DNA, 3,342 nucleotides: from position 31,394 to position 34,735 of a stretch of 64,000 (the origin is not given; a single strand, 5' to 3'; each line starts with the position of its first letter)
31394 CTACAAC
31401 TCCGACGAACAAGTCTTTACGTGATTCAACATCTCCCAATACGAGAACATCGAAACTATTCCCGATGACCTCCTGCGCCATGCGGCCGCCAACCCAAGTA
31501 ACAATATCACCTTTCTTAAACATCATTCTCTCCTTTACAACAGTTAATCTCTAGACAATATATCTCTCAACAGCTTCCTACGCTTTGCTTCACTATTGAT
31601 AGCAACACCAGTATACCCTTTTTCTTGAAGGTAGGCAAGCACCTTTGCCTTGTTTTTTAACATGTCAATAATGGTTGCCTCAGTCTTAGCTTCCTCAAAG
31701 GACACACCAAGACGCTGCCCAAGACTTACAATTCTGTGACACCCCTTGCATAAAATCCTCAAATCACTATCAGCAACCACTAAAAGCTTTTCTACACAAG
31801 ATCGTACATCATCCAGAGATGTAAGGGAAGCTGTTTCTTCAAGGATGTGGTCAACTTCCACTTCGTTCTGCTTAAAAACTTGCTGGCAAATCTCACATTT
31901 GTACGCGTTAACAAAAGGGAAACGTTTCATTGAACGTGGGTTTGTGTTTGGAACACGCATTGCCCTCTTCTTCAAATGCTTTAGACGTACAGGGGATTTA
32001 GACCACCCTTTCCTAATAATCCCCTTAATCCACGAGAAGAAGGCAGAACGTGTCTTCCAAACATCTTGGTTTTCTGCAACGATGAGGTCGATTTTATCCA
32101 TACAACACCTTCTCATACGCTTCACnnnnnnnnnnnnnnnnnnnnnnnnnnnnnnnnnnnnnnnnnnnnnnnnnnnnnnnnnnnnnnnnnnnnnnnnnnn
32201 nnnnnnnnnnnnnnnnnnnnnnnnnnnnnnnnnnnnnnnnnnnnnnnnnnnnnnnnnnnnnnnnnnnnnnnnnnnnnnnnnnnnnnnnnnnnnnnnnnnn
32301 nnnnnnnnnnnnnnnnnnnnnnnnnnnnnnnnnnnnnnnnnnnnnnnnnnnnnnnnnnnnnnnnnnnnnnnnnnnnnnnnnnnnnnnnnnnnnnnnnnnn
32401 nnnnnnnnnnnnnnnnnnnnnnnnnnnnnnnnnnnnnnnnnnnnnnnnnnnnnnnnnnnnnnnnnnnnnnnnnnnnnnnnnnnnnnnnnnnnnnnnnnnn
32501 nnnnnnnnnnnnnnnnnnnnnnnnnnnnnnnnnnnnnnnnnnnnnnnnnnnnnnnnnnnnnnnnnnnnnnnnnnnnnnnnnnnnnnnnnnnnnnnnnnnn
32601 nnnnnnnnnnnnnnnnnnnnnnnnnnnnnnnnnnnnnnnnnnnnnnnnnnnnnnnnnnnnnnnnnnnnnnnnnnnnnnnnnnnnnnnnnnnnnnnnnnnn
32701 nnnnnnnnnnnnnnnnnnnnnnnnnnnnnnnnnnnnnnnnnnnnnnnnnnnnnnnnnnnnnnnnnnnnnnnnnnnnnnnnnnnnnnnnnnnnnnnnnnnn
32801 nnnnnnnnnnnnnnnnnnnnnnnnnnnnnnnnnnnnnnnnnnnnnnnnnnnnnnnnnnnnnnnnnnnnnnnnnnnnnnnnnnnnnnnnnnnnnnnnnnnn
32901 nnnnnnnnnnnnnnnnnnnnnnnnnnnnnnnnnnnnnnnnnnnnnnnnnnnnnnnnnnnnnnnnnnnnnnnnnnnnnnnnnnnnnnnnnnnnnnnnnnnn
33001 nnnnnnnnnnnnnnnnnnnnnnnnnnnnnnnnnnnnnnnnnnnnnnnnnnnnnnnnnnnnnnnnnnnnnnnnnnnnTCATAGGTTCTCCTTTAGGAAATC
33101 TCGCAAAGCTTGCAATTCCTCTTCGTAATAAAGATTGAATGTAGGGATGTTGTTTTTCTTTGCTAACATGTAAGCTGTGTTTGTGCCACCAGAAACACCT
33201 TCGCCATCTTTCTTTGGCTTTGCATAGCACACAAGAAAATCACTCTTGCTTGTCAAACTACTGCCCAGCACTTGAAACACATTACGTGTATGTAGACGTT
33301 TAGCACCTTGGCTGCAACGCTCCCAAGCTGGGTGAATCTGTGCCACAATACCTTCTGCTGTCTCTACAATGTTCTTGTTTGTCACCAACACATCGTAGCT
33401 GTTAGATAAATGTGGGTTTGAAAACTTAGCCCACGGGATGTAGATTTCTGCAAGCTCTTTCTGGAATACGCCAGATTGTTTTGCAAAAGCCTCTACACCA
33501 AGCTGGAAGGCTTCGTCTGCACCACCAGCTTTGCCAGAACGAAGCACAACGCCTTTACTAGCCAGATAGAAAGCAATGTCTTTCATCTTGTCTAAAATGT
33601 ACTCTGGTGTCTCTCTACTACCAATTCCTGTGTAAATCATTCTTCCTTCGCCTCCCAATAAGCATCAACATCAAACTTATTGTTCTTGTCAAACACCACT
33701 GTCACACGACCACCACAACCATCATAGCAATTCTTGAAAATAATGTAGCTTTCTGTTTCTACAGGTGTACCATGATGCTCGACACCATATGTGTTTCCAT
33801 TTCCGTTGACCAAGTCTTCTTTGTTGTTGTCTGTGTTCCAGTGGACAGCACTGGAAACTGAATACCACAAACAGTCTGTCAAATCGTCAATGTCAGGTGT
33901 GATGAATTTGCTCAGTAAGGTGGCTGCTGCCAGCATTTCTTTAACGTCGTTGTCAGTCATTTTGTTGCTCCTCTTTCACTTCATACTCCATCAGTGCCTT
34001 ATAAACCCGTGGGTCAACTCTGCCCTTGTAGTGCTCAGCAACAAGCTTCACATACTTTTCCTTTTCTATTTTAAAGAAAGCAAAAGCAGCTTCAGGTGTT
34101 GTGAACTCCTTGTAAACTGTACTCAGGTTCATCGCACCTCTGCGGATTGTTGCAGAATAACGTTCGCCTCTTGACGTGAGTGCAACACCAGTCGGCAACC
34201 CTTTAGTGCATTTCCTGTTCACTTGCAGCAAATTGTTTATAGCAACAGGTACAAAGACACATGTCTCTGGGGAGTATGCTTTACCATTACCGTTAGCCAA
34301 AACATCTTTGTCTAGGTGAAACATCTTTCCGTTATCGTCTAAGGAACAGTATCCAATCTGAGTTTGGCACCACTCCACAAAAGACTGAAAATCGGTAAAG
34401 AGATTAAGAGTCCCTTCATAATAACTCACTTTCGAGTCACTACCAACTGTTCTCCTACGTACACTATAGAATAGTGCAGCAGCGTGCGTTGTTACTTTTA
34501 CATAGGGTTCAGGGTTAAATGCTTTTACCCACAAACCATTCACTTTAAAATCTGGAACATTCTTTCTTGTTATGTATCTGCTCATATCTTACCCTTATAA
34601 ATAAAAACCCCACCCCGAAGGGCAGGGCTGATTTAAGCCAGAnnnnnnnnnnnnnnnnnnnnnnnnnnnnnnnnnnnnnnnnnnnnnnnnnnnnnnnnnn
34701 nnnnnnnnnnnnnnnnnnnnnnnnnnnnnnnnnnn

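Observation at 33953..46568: Family of paralogous HNH-AP2 homing endonucleases, one with a 4x tandem-repeat N-terminal domain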

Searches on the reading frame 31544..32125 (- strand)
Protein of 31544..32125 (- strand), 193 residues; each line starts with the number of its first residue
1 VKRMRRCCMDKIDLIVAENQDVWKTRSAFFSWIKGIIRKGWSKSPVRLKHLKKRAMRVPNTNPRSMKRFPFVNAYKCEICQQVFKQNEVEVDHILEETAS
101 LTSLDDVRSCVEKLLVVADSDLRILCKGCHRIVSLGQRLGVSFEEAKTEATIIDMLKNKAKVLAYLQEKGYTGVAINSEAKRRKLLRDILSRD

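Call 7: search_protein_families(library=pfam, proteins=[window:31544-32125:-], max_evalue=1)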
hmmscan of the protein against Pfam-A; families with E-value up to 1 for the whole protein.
window:31544-32125:- (193 aa): 4 families
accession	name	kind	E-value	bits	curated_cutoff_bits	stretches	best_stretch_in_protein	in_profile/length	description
PF01844.29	HNH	-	0.0014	19.2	21.4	1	77-97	1-22/47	HNH endonuclease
PF14279.12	HNH_5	-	0.022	15.1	27.5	1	77-96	1-20/56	HNH endonuclease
PF00096.32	zf-C2H2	-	0.22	12.5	25.2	1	75-87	1-13/23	Zinc finger, C2H2 type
PF05184.20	SapB_1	-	0.85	10.1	25.2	0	77-86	3-12/38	Saposin-like type B, region 1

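Call 8: search_protein_families(library=phrogs, proteins=[window:31544-32125:-], max_evalue=0.01)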
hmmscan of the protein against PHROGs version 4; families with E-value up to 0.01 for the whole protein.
window:31544-32125:- (193 aa): 6 families
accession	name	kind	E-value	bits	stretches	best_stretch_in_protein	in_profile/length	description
phrog_1985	-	DNA, RNA and nucleotide metabolism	4.5e-48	164.7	1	16-191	8-179/184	HNH endonuclease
phrog_5956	-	DNA, RNA and nucleotide metabolism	2.1e-06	28.5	1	44-133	30-107/138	HNH endonuclease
phrog_3106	-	DNA, RNA and nucleotide metabolism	2.3e-05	25.3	1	72-134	155-221/252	HNH endonuclease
phrog_2255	-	DNA, RNA and nucleotide metabolism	7.9e-05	23.2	1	70-160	108-195/211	HNH endonuclease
phrog_144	-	DNA, RNA and nucleotide metabolism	0.0015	19.2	1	75-149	85-144/175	HNH endonuclease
phrog_8048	-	DNA, RNA and nucleotide metabolism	0.0021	18.3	1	74-147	176-239/273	HNH endonuclease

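Call 92: search_protein_families(library=ncbifam, proteins=[window:31544-32125:-], max_evalue=0.1)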
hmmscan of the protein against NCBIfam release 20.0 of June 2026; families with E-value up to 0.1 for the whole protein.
window:31544-32125:- (193 aa): 3 families
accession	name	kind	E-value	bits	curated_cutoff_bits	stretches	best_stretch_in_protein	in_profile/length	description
NF046068.1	AkvoneHdxseDnrF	equivalog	0.018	14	650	1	132-186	183-232/439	aklavinone 12-hydroxylase DnrF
NF004058.0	PRK05576.1-1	equivalog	0.047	13.2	239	1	95-179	119-192/221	cobalt-factor II C(20)-methyltransferase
TIGR02936.1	fdxN_nitrog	equivalog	0.071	13.2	80.55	0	73-134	19-83/91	ferredoxin III, nif-specific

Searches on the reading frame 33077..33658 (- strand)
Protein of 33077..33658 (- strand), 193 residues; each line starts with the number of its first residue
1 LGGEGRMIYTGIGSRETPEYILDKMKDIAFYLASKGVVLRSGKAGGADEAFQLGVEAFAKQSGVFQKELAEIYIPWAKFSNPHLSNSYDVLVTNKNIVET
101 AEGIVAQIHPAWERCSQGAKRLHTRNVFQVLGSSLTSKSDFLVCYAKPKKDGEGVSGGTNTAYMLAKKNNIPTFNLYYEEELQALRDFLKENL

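Call 29: search_protein_families(library=pfam, proteins=[window:33077-33658:-], max_evalue=0.01)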
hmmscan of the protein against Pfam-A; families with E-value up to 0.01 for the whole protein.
window:33077-33658:- (193 aa): 1 family
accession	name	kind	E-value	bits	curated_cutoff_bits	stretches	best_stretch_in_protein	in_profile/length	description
PF02481.21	DNA_processg_A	-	0.00033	20.3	29.6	1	12-78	50-117/212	DNA recombination-mediator protein A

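Call 88: search_protein_families(library=phrogs, proteins=[window:33077-33658:-], max_evalue=0.00001)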
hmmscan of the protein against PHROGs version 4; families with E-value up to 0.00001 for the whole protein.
window:33077-33658:- (193 aa): 1 family
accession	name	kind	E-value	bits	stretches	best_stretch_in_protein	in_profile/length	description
phrog_768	-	DNA, RNA and nucleotide metabolism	1.1e-64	218.5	1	6-191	3-181/191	DprA-like DNA recombination-mediator protein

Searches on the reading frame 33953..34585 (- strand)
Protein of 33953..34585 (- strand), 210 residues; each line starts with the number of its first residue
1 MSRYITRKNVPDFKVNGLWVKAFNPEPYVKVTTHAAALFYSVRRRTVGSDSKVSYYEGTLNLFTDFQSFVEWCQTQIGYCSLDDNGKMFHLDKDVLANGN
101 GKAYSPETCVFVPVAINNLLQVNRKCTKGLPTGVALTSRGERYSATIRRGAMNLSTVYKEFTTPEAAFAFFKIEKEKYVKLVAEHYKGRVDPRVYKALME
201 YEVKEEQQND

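Call 7: search_protein_families(library=pfam, proteins=[window:33953-34585:-], max_evalue=1)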
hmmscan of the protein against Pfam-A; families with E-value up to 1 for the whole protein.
window:33953-34585:- (210 aa): 0 families

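Call 8: search_protein_families(library=phrogs, proteins=[window:33953-34585:-], max_evalue=0.01)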
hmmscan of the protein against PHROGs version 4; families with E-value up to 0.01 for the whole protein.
window:33953-34585:- (210 aa): 6 families
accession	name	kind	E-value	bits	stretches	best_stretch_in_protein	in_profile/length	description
phrog_953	-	DNA, RNA and nucleotide metabolism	1.7e-34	120.9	1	64-208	257-391/420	HNH endonuclease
phrog_374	-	DNA, RNA and nucleotide metabolism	1.2e-22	81.5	1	61-207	307-437/617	HNH endonuclease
phrog_2081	-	DNA, RNA and nucleotide metabolism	9.3e-09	35.9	1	65-141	140-218/433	HNH endonuclease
phrog_30929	-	unknown function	6.9e-07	29.5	1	63-167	70-168/413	-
phrog_899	-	unknown function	6e-06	27.4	1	14-176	11-110/221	-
phrog_16171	-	unknown function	0.0087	16.9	0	123-161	6-45/56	-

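Call 23: find_homologous_proteins(query=window:33953-34585:-, max_evalue=0.001)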
Query window:33953-34585:- (210 aa): 10 proteins with E <= 0.001 among 155 candidates.
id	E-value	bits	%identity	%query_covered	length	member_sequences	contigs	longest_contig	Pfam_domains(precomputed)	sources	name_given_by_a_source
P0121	4.9e-139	479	100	100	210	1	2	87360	-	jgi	-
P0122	5.6e-67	243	55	97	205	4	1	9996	-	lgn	-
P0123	4.9e-26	110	44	68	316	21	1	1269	-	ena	-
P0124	2.2e-25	107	44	68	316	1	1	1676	-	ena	-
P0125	7.6e-25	106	49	67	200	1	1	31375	-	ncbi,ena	-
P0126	9.3e-25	105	44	68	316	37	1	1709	-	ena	-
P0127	1.8e-21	95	40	77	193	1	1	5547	-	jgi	-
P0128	3.3e-21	94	42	67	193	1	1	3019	-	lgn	-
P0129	4.4e-18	84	36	86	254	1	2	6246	-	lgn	-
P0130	4.9e-17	80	38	67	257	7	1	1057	-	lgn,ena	-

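Call 92: search_protein_families(library=ncbifam, proteins=[window:33953-34585:-], max_evalue=0.1)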
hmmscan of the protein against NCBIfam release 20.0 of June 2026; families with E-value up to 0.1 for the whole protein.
window:33953-34585:- (210 aa): 0 families
